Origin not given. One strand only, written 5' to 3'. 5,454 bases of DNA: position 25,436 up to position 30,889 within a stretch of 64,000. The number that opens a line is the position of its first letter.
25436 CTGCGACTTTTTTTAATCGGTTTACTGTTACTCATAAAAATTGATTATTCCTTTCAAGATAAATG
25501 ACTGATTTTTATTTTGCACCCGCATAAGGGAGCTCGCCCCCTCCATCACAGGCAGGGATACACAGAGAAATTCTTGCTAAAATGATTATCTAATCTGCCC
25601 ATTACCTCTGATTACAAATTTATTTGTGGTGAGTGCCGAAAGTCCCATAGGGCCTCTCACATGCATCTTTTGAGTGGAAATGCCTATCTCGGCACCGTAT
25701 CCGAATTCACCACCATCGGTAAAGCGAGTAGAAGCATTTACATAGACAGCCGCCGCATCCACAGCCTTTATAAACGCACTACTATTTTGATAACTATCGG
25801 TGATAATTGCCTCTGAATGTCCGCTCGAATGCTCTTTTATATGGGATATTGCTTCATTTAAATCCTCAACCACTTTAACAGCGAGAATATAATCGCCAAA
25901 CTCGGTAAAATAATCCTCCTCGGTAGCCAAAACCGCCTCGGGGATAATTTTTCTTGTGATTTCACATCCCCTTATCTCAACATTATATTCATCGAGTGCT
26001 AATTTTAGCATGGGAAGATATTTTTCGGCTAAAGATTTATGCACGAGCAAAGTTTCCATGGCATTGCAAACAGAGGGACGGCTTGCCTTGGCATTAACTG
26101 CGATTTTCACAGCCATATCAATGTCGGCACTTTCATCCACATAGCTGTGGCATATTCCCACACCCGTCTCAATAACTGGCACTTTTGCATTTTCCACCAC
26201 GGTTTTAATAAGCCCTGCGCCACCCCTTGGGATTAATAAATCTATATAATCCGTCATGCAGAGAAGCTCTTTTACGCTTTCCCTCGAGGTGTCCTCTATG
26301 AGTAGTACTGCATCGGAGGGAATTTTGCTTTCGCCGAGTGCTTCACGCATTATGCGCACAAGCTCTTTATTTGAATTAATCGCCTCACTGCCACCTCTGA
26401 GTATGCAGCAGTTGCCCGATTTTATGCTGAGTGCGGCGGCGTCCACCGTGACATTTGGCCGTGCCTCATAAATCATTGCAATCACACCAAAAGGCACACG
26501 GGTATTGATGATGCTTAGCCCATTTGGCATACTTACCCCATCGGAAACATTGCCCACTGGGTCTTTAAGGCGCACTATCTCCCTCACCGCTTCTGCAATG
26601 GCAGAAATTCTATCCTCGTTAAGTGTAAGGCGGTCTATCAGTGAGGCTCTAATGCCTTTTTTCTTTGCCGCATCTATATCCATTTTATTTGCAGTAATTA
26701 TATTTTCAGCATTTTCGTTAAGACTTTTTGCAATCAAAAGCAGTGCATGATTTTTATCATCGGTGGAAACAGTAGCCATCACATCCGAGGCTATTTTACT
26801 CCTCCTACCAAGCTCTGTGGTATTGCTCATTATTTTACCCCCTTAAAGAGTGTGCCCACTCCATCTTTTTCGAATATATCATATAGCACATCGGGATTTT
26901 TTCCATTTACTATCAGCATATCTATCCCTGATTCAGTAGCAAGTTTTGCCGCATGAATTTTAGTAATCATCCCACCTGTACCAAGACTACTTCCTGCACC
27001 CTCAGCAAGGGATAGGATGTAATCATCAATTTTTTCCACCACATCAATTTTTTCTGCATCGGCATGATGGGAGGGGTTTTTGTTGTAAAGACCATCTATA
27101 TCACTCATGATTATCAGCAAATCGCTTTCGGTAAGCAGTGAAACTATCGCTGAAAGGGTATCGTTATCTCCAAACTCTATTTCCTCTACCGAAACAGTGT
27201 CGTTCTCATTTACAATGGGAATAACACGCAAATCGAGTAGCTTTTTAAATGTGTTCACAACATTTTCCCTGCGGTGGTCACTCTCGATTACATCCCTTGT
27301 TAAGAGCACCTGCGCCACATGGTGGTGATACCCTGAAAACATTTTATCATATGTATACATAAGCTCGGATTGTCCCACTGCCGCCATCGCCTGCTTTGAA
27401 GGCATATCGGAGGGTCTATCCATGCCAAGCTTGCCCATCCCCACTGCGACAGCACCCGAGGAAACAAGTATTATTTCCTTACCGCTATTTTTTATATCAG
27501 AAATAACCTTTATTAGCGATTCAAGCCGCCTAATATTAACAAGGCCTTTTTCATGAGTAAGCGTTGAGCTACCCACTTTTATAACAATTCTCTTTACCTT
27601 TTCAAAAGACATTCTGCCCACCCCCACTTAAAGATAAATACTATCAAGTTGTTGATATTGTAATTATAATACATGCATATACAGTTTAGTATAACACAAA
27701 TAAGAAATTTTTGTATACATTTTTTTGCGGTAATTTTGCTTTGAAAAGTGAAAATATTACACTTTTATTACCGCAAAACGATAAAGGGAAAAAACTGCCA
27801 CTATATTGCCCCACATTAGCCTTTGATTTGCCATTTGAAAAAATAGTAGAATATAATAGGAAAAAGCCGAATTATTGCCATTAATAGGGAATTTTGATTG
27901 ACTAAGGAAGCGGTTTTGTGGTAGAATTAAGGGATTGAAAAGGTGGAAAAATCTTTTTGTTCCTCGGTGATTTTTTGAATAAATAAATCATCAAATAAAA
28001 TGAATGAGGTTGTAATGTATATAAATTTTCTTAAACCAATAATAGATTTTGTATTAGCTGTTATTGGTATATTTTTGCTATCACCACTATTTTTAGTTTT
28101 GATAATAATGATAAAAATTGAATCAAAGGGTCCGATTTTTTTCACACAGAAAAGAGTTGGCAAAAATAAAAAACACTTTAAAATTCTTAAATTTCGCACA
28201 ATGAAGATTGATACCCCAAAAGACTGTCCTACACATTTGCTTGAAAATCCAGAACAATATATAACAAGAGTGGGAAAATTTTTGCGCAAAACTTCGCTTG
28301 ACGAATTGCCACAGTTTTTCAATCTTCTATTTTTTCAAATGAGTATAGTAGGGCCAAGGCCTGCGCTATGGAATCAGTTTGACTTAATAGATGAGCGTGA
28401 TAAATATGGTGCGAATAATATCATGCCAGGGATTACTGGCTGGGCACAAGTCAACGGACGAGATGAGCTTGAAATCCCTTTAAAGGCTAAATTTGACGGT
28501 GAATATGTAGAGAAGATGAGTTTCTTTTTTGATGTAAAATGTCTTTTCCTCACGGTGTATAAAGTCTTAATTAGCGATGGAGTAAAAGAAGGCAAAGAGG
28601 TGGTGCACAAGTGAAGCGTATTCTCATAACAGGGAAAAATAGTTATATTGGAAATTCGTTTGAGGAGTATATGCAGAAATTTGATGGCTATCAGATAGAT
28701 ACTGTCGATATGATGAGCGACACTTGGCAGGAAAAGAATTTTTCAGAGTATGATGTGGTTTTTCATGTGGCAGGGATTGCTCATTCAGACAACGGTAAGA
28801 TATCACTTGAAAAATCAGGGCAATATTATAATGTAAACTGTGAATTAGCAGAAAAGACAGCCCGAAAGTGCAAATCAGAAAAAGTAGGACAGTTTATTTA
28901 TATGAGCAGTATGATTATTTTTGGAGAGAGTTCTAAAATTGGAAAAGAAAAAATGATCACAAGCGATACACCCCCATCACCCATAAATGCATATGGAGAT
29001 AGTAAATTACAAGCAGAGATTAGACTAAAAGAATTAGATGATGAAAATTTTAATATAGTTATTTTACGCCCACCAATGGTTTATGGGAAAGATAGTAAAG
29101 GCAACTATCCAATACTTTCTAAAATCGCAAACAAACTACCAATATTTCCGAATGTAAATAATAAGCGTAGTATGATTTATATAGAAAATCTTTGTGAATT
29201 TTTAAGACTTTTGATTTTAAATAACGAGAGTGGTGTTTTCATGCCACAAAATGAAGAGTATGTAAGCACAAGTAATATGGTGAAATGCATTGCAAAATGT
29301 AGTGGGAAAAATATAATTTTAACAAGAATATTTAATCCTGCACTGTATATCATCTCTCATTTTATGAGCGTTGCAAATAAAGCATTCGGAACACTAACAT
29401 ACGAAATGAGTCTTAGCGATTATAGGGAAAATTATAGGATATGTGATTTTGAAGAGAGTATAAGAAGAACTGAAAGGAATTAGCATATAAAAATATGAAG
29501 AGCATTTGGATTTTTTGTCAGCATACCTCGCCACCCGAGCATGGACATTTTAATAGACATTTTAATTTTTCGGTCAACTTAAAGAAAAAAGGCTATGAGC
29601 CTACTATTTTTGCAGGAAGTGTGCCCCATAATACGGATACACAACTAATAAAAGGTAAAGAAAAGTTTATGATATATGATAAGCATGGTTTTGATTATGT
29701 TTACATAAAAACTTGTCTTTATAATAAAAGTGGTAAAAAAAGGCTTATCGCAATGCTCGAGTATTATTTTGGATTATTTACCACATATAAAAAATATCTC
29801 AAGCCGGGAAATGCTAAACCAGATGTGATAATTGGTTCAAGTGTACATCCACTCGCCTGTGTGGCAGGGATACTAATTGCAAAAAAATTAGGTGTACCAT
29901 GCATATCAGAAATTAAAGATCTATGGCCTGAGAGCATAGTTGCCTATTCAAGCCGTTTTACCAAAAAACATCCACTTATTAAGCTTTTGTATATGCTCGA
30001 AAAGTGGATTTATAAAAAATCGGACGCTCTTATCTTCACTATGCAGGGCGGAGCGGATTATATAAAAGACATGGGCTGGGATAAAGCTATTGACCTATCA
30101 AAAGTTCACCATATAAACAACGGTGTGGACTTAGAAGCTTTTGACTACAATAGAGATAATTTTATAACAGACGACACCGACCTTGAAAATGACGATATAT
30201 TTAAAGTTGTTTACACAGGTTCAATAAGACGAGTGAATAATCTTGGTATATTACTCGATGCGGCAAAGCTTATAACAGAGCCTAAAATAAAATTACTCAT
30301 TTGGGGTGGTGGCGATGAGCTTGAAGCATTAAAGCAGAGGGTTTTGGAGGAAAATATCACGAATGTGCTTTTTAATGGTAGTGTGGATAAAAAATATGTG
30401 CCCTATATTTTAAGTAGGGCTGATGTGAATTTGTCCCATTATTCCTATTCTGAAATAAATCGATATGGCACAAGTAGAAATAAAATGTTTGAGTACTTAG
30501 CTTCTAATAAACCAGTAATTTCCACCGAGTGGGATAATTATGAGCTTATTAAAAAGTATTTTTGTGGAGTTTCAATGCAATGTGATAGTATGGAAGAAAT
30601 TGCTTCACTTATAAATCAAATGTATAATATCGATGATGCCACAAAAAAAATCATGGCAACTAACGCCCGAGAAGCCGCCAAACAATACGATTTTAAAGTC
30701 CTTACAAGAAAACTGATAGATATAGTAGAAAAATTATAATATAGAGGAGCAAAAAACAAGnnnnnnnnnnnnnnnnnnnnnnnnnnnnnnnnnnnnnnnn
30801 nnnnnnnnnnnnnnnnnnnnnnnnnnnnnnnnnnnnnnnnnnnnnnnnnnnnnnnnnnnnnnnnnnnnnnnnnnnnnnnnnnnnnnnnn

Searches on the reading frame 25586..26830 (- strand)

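Call 53: search_protein_families(library=pfam, proteins=[window:25586-26830:-], max_evalue=0.00001)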
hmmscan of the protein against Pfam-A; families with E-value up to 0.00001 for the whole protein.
window:25586-26830:- (414 aa): 1 family
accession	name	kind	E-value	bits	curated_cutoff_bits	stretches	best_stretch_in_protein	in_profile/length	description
PF00171.27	Aldedh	-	3.6e-19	69.1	23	1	14-284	41-298/461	Aldehyde dehydrogenase family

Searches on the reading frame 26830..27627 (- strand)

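Call 53: search_protein_families(library=pfam, proteins=[window:26830-27627:-], max_evalue=0.00001)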
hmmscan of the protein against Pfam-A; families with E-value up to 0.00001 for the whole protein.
window:26830-27627:- (265 aa): 1 family
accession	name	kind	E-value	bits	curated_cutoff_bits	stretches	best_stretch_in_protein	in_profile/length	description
PF00696.33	AA_kinase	-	1.5e-42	146.4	24.9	1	12-241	1-234/234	Amino acid kinase family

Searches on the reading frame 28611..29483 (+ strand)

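Call 81: search_protein_families(library=pfam, proteins=[window:28611-29483:+], max_evalue=0.00001)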
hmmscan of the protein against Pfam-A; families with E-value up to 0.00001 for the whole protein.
window:28611-29483:+ (290 aa): 4 families
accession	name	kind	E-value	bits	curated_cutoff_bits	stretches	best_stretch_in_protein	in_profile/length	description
PF01370.27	Epimerase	-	1.2e-19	71.2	20.9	1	28-208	44-231/240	NAD dependent epimerase/dehydratase family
PF04321.23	RmlD_sub_bind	-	1.6e-13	50.8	27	1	3-167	2-161/287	RmlD substrate binding domain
PF01073.25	3Beta_HSD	-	2e-13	50.5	22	1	19-195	39-222/280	3-beta hydroxysteroid dehydrogenase/isomerase family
PF07993.18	NAD_binding_4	-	1.7e-09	37.7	20.1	1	37-165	80-215/258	Male sterility protein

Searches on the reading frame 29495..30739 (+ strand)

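Call 81: search_protein_families(library=pfam, proteins=[window:29495-30739:+], max_evalue=0.00001)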
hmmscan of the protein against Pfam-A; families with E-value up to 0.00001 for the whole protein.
window:29495-30739:+ (414 aa): 5 families
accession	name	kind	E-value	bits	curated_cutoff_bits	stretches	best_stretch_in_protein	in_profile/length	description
PF13692.12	Glyco_trans_1_4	-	4.7e-14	53.3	27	1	237-377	3-140/142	Glycosyl transferases group 1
PF00534.26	Glycos_transf_1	-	4.8e-14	52.7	26.4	1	231-393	11-171/172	Glycosyl transferases group 1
PF13439.12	Glyco_transf_4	-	1.3e-11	45.2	28.5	1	24-214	10-169/170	Glycosyltransferase Family 4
PF13579.12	Glyco_trans_4_4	-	2.9e-08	34.6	29.7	1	83-197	52-149/158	Glycosyl transferase 4-like domain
PF13524.12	Glyco_trans_1_2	-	4.8e-08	33.5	25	1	253-396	5-131/144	Glycosyl transferase-like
